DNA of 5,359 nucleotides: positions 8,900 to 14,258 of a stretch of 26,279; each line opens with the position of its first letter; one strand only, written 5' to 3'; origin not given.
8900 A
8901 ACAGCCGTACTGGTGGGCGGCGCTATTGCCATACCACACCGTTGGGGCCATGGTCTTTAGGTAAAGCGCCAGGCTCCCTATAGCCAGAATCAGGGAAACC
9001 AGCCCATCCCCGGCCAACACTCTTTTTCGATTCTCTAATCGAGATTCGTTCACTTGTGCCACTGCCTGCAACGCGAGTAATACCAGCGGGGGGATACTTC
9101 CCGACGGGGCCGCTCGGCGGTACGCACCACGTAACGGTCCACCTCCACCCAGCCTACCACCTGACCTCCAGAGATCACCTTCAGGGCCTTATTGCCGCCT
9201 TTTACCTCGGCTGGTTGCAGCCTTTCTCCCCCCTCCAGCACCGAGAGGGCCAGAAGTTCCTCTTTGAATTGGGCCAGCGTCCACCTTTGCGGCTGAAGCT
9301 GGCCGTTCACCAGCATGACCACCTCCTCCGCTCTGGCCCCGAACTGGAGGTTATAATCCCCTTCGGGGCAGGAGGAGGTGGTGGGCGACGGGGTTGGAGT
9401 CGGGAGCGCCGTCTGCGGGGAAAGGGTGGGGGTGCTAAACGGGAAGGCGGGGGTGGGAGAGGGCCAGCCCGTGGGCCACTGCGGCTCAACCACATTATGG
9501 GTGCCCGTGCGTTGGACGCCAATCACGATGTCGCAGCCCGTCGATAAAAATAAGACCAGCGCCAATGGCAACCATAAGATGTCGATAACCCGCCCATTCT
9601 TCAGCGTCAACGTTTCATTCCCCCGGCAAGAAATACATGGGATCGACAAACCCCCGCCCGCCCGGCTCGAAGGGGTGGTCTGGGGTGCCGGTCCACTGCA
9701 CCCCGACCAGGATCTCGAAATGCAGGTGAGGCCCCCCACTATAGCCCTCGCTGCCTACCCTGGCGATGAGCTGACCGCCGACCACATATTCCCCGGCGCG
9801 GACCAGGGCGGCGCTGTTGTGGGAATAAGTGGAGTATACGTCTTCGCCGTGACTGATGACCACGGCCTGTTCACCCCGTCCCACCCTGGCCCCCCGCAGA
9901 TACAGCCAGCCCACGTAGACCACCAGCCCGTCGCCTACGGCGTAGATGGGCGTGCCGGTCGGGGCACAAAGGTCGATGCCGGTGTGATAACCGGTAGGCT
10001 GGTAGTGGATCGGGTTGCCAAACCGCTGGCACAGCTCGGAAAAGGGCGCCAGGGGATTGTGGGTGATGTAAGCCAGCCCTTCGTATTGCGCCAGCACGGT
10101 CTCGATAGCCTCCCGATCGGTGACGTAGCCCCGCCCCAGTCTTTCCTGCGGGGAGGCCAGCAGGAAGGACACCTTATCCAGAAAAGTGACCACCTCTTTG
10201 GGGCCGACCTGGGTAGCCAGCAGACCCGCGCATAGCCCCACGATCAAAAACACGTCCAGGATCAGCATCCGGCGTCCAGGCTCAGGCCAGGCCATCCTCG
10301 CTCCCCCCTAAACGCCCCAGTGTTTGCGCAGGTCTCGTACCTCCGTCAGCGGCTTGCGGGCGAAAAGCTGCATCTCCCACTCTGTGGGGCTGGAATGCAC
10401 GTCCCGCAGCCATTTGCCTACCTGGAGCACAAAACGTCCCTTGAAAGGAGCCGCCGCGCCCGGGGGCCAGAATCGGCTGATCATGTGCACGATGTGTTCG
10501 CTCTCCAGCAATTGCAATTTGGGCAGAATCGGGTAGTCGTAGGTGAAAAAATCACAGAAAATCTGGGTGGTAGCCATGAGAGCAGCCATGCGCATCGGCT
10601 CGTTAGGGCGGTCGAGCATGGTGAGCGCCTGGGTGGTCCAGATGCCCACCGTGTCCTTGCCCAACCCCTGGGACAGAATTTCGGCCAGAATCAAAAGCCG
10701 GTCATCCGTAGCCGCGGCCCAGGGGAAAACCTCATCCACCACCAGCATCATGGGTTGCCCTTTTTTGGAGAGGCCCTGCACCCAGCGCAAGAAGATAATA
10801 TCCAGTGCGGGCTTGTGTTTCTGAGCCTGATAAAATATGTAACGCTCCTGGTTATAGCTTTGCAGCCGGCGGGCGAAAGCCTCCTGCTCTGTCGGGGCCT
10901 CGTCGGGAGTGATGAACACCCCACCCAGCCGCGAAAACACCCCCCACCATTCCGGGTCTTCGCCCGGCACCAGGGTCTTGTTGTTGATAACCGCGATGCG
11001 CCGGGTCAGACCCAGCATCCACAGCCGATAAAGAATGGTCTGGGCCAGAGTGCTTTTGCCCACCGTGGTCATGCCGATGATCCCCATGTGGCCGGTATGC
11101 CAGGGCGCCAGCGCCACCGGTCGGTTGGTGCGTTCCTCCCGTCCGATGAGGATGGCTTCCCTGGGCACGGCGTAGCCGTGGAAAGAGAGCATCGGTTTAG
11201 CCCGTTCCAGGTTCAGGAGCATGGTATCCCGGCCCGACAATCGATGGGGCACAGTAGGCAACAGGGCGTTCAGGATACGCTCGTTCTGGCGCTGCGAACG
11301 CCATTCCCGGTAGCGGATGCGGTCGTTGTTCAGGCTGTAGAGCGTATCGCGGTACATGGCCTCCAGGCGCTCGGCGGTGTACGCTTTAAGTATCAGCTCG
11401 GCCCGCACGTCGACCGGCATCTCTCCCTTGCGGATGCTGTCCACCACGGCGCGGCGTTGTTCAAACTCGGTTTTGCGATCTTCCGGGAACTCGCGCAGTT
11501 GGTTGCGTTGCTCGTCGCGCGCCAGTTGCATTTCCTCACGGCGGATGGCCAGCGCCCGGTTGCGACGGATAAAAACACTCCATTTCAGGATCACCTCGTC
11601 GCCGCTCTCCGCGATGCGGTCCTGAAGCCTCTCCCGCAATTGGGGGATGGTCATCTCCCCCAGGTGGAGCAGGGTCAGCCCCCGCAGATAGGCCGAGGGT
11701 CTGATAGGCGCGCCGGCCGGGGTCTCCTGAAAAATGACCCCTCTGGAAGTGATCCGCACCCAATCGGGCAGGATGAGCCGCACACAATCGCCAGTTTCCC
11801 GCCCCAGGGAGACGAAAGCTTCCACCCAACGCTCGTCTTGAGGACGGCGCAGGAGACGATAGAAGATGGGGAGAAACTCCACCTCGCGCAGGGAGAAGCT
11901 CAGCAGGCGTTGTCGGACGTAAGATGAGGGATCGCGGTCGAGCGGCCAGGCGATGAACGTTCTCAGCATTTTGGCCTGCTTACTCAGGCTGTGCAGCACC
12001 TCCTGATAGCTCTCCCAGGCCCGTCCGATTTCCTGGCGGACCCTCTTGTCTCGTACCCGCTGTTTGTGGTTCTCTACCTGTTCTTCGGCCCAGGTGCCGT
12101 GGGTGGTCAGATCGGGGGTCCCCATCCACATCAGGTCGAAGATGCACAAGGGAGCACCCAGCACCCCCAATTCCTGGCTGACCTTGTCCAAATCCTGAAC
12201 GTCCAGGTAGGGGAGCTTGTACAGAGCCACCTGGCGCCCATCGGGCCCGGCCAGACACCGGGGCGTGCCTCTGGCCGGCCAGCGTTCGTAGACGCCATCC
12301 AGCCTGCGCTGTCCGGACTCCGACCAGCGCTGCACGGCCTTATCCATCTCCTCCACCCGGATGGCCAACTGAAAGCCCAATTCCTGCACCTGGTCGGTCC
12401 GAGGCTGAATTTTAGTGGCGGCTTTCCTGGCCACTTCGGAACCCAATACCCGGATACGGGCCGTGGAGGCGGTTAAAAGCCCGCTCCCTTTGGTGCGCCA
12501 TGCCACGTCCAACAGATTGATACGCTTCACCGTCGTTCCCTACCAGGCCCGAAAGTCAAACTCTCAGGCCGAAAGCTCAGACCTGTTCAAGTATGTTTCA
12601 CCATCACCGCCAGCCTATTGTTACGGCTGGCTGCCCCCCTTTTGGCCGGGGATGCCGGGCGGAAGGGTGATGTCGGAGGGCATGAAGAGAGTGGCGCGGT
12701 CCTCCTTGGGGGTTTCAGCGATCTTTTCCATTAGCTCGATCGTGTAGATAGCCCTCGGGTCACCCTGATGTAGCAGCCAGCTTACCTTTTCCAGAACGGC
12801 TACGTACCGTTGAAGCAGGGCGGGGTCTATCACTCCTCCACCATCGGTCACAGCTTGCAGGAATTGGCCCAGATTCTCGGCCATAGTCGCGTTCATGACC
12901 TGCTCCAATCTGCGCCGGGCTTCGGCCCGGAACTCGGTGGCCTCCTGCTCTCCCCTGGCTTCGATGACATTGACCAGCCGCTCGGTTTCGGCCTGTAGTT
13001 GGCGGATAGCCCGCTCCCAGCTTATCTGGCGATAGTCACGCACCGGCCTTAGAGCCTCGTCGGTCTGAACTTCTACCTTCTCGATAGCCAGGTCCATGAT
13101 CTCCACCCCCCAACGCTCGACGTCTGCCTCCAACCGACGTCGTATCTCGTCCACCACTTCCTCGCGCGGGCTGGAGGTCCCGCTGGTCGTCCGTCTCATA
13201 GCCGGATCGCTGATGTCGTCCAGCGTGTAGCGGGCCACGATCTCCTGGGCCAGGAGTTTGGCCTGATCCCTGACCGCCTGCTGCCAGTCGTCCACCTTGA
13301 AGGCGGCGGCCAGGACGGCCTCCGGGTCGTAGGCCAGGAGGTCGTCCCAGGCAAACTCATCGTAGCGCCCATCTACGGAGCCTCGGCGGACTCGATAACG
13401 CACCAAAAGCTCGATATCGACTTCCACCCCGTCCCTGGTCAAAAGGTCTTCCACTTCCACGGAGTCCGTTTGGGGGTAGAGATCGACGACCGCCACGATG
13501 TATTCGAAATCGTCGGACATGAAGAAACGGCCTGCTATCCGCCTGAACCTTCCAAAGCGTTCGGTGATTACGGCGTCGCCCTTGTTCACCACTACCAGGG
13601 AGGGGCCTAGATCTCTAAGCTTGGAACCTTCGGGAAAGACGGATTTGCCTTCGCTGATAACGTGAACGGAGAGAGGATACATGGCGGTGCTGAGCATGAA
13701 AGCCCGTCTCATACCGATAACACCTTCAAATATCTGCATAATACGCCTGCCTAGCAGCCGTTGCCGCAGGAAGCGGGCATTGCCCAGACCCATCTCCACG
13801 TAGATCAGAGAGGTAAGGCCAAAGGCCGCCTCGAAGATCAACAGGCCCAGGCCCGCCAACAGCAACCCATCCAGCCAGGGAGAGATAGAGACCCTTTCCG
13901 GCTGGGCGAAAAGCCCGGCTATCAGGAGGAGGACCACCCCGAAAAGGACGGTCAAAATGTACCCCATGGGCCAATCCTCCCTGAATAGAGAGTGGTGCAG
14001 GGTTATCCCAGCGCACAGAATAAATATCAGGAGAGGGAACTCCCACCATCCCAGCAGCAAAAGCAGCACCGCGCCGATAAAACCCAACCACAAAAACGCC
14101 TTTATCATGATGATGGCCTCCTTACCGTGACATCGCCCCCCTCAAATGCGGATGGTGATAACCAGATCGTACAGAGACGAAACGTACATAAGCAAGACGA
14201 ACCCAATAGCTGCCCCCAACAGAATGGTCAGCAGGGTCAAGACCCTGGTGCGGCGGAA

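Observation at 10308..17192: Candidate undescribed envelope machine: consensus-promoter operon of FtsK/HerA/VirB4-type ATPase, SPFH scaffold and three integral membrane proteins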

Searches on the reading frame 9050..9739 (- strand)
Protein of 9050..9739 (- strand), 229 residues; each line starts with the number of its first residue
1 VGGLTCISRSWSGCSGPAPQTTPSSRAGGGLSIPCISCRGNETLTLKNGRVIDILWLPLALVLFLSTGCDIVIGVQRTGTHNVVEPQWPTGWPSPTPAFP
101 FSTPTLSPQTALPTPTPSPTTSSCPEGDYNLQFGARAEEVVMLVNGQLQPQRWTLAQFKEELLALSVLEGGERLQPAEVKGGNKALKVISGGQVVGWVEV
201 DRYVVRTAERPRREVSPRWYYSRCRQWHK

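Call 4: search_protein_families(library=pfam, proteins=[window:9050-9739:-], max_evalue=0.1)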
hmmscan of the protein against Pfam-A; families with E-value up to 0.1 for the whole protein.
window:9050-9739:- (229 aa): 0 families

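Call 5: search_protein_families(library=padloc, proteins=[window:9050-9739:-], max_evalue=0.1)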
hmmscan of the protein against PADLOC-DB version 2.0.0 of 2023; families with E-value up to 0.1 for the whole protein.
window:9050-9739:- (229 aa): 0 families

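Call 6: search_protein_families(library=ncbifam, proteins=[window:9050-9739:-], max_evalue=0.1)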
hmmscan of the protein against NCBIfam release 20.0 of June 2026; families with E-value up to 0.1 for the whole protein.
window:9050-9739:- (229 aa): 0 families

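Call 15: search_protein_families(library=phrogs, proteins=[window:9050-9739:-], max_evalue=0.1)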
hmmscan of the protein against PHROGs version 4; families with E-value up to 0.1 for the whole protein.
window:9050-9739:- (229 aa): 0 families

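Call 102: search_protein_families(library=pfam, proteins=[window:9050-9610:-], max_evalue=0.1)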
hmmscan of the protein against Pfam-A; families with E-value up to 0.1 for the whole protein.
window:9050-9610:- (186 aa): 0 families
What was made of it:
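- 9050..9610 (-): Gene G: 186-aa protein with an N-terminal TM or lipoprotein-like signal, a Pro/Thr-rich linker and a ~100-aa C-terminal domain of unknown fold. No family match (call 102).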

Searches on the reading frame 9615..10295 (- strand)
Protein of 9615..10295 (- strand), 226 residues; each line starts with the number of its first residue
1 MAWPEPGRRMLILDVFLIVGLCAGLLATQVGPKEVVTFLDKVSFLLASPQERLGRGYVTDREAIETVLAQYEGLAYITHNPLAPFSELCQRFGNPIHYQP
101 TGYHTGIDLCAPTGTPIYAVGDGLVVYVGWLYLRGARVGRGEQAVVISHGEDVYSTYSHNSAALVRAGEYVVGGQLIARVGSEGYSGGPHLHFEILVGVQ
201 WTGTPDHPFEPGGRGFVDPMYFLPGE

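Call 4: search_protein_families(library=pfam, proteins=[window:9615-10295:-], max_evalue=0.1)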
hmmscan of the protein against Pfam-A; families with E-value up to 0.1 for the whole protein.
window:9615-10295:- (226 aa): 1 family
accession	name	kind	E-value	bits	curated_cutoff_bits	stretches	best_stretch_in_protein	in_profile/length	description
PF01551.29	Peptidase_M23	-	2.9e-26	91.9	28.7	1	103-197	2-89/96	Peptidase family M23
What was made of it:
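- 9615..10295 (-): Gene F: membrane-anchored M23 peptidoglycan endopeptidase. Candidate wall-opening enzyme, VirB1/PrgK analogue. Pfam Peptidase_M23 2.9e-26 (call 4).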

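Call 5: search_protein_families(library=padloc, proteins=[window:9615-10295:-], max_evalue=0.1)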
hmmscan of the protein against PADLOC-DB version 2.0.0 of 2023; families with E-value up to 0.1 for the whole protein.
window:9615-10295:- (226 aa): 0 families

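Call 6: search_protein_families(library=ncbifam, proteins=[window:9615-10295:-], max_evalue=0.1)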
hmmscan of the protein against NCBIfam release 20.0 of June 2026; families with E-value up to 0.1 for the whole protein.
window:9615-10295:- (226 aa): 13 families
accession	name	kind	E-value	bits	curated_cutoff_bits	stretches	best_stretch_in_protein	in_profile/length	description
NF052530.1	Heli_ShapePgp3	exception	6.1e-22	78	300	1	86-198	147-254/270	peptidoglycan metallopeptidase Pgp3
NF008652.0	PRK11649.1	equivalog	3.3e-17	62.3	341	1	91-200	301-402/439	murein DD-endopeptidase MepM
NF040883.1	amid_act_ActS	equivalog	3.4e-16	59.3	375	1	102-195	134-220/242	amidase activator ActS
NF053825.1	PdgNdpepShyA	equivalog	9.9e-15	54.1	700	1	103-197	295-382/425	peptidoglycan DD-endopeptidase ShyA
NF053824.1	PdgNdpepShyC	equivalog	1.4e-14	53.8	700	1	103-197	295-382/429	peptidoglycan DD-endopeptidase ShyC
NF008123.1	PRK10871.1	equivalog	1e-13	51.5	311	1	102-195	263-349/365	murein hydrolase activator NlpD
NF008644.1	PRK11637.1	equivalog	4.1e-13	49.1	270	1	72-195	255-370/385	murein hydrolase activator EnvC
NF052336.1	PdgHdaseHSB100310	equivalog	6.8e-13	48.7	500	1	100-195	53-141/316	peptidoglycan hydrolase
NF052529.1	PG_M23_Pgp6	exception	1.2e-12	47.3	600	1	102-197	333-421/452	peptidoglycan metallopeptidase Pgp6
NF041208.1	celldiv_DipM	equivalog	4.9e-12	45.8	740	1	102-195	317-404/419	cell division endopeptidase DipM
NF050804.1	CellDivDipMCaul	equivalog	6.7e-08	31.8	900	1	105-195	529-613/634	cell division endopeptidase DipM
NF004799.0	PRK06148.1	subfamily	8.6e-07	27.3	1128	1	103-201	440-543/1015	hypothetical protein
NF053738.1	S2SprSpoIIQBc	equivalog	0.00051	19.7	250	1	144-195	157-210/232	stage II sporulation protein SpoIIQ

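Call 15: search_protein_families(library=phrogs, proteins=[window:9615-10295:-], max_evalue=0.1)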
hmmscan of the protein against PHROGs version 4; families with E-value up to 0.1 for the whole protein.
window:9615-10295:- (226 aa): 24 families
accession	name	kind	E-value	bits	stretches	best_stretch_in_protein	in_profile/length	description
phrog_6700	-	lysis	6.5e-23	80.7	1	100-198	2622-2714/2898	endolysin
phrog_10030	-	tail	2.3e-17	62.6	1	102-207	1912-2016/2105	tail length tape measure protein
phrog_14988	-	other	8.3e-17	62.8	1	98-197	27-128/272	peptidase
phrog_16615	-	other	1.4e-16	61.4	1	100-197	415-506/529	peptidase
phrog_3578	-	lysis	5.2e-15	56.7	1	91-197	219-338/405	endolysin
phrog_7767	-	other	5.5e-15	56.6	1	100-198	17-109/194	metallo-endopeptidase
phrog_880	-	lysis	2e-14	54.8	1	102-197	27-121/435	endolysin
phrog_28672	-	other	1.2e-13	51.5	1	102-197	286-375/397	metallo-endopeptidase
phrog_3084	-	lysis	2.5e-13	50.8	1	101-196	21-117/468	endolysin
phrog_28394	-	unknown function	5.6e-13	49.7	1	104-195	203-287/303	-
phrog_1067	-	head and packaging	1.2e-12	48.1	1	101-202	759-851/991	minor head protein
phrog_37190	-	other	5.4e-12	46.7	1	103-195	140-225/244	peptidase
phrog_21656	-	other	7.8e-09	35.1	1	103-195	636-729/1022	peptidase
phrog_28089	-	lysis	9.2e-09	34.7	1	84-195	570-680/1141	endolysin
phrog_11037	-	unknown function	2.8e-08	34.4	1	83-203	171-291/365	-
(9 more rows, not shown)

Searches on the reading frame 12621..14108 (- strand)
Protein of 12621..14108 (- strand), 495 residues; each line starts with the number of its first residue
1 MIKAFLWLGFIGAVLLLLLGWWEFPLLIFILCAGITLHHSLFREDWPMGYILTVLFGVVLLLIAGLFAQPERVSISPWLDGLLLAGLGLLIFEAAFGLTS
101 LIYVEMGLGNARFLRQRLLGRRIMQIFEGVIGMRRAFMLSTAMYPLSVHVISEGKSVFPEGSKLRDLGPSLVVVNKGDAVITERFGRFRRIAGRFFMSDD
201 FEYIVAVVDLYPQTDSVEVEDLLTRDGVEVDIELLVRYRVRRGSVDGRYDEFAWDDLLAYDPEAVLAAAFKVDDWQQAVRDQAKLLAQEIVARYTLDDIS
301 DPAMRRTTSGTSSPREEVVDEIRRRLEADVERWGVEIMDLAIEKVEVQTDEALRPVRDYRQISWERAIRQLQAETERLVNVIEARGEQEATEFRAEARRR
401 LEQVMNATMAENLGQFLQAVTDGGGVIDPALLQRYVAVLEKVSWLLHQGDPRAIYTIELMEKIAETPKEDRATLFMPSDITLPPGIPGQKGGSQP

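Call 4: search_protein_families(library=pfam, proteins=[window:12621-14108:-], max_evalue=0.1)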
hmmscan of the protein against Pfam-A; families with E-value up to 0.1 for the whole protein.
window:12621-14108:- (495 aa): 1 family
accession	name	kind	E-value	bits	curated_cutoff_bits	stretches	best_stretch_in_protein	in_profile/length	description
PF01145.31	Band_7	-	1.4e-15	58.3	23.6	1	173-363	2-165/176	SPFH domain / Band 7 family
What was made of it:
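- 12621..14108 (-): Gene D: 495-aa SPFH/Band-7 protein with 4 N-terminal TM segments and a C-terminal helical region. A lineage-specific insertion in the cluster. Pfam Band_7 1.4e-15 (call 4).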

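Call 5: search_protein_families(library=padloc, proteins=[window:12621-14108:-], max_evalue=0.1)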
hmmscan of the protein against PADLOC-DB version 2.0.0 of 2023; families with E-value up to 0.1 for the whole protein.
window:12621-14108:- (495 aa): 2 families
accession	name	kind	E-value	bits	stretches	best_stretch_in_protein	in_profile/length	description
PDLC02305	AbiEii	-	0.028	11.7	1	369-442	225-293/306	AbiEii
PDLC03841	LeoBC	-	0.083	10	0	349-412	329-384/601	-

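Call 6: search_protein_families(library=ncbifam, proteins=[window:12621-14108:-], max_evalue=0.1)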
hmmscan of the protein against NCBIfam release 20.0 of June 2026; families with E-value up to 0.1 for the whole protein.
window:12621-14108:- (495 aa): 2 families
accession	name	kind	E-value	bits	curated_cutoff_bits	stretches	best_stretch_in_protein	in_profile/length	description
NF011341.0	PRK14758.1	equivalog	0.088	12.8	66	0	22-36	7-21/27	hypothetical protein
TIGR01932.1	hflC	equivalog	0.099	11.4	134.4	1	292-403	153-261/318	protease modulator HflC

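Call 15: search_protein_families(library=phrogs, proteins=[window:12621-14108:-], max_evalue=0.1)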
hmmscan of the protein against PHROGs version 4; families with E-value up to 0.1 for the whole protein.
window:12621-14108:- (495 aa): 1 family
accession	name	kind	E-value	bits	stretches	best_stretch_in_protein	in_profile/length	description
phrog_200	-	other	2e-06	28.2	1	211-426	142-352/379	lipoprotein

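Call 84: search_solved_structures(query=window:12621-14108:-, max_evalue=0.01)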
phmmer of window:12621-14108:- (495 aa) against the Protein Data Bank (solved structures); distinct sequences matched with E-value up to 0.01: 0.
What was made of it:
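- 12621..14108 (-): No PDB sequence hit (call 84).
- Tried and rejected: D has no PDB sequence hit (call 84).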
